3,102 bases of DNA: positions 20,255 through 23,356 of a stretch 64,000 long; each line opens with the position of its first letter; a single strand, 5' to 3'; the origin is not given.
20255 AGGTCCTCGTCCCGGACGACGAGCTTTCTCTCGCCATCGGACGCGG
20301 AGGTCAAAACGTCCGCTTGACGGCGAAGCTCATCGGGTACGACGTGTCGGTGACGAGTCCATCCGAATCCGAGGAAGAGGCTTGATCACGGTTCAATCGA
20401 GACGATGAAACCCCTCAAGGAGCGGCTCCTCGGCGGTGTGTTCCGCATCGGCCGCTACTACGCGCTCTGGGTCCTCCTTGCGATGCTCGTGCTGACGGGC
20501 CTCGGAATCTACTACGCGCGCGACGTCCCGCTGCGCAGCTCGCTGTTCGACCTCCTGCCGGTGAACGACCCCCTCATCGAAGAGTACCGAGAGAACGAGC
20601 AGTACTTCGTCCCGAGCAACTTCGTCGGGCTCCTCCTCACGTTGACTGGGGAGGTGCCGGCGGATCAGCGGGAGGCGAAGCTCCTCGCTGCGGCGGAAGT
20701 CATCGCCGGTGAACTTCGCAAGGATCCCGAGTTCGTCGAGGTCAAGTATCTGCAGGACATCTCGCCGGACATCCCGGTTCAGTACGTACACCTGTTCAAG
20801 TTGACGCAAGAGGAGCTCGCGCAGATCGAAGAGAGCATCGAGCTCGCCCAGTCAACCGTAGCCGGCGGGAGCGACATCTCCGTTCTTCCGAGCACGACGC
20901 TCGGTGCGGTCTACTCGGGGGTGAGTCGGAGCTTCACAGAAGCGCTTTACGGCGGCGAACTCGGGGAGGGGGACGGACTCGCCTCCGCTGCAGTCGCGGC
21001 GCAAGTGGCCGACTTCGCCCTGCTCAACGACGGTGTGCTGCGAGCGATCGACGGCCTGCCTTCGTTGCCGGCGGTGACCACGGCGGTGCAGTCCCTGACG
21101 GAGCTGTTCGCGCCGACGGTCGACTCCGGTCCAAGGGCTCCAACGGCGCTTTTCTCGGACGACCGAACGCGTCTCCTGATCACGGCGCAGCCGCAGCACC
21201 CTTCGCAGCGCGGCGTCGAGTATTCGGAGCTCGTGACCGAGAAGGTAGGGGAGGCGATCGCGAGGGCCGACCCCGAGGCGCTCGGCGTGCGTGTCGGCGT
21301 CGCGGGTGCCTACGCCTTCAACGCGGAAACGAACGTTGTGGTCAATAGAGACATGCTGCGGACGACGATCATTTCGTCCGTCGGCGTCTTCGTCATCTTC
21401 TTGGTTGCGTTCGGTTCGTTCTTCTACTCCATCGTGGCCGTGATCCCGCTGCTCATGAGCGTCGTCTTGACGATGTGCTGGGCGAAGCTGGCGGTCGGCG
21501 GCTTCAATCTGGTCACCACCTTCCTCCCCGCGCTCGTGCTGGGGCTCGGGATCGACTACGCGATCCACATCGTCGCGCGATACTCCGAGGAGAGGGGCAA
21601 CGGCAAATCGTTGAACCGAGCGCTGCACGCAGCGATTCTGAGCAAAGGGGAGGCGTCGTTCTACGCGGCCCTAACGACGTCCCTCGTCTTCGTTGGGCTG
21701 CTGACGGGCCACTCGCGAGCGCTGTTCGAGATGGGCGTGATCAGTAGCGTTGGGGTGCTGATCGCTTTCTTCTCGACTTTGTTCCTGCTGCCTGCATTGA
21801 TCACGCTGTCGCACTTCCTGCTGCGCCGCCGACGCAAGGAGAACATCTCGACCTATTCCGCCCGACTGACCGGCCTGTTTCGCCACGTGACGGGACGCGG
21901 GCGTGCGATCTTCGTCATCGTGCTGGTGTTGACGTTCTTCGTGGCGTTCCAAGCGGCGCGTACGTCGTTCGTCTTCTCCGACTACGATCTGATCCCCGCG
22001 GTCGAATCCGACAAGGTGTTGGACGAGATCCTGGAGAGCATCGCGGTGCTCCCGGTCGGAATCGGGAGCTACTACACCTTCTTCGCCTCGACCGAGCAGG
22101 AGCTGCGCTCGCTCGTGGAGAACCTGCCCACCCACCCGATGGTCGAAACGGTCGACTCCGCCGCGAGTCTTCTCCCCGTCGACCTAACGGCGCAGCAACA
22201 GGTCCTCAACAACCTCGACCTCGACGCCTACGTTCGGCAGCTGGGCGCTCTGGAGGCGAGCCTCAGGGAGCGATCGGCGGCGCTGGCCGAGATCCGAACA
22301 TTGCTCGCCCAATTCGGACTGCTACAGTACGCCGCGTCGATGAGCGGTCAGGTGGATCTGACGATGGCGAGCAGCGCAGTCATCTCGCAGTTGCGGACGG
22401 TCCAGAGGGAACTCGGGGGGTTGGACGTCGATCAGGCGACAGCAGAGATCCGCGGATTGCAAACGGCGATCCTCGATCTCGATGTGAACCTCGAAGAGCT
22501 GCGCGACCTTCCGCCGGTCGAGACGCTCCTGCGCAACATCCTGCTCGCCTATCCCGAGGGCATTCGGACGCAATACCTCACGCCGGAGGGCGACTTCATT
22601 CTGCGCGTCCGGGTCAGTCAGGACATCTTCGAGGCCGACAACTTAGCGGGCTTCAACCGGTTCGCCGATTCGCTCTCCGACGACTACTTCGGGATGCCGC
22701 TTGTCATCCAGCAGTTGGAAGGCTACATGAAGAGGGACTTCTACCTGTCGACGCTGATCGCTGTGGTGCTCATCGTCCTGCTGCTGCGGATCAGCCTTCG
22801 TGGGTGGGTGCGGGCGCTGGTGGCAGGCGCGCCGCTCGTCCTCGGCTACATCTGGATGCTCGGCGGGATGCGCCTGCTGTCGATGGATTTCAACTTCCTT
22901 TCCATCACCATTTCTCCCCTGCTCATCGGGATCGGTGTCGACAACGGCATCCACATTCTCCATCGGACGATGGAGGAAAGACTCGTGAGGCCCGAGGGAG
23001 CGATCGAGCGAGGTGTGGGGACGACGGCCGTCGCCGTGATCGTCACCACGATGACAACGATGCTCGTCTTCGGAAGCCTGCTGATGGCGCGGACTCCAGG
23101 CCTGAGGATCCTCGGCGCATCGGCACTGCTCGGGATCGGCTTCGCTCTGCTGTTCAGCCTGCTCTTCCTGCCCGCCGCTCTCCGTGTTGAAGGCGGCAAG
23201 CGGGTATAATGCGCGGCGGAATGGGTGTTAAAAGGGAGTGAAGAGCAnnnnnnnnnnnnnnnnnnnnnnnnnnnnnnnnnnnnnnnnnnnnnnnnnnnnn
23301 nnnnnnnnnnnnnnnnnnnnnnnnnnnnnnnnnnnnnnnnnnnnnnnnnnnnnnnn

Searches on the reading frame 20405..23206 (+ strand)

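Call 82: search_protein_families(library=ncbifam, proteins=[window:20405-23206:+], max_evalue=0.00001)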
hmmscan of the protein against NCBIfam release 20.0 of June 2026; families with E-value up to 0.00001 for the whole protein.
window:20405-23206:+ (934 aa): 6 families
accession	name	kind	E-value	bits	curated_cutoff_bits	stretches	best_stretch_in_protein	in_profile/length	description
TIGR03480.1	HpnN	hypoth_equivalog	5.5e-79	266.1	751.85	1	257-926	211-856/862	hopanoid biosynthesis associated RND transporter like protein HpnN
TIGR00921.1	2A067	subfamily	3.6e-59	200.6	351.9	2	276-468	154-345/733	hydrophobe/amphiphile efflux-3 (HAE3) family transporter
NF052374.1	HopndTporHpnN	equivalog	2.3e-44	151.7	1100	1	290-925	247-853/858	hopanoid transporter HpnN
NF045600.2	BstA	equivalog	7.3e-43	146.6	1400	1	22-924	18-892/903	sterol transporter cytoplasmic membrane protein BstA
TIGR00833.1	actII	subfamily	2.1e-41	142.1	874.7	2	274-535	133-398/910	MMPL family RND transporter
TIGR00966.2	transloc_SecF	equivalog_domain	4.3e-09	36.3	160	0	313-466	122-276/279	protein translocase subunit SecF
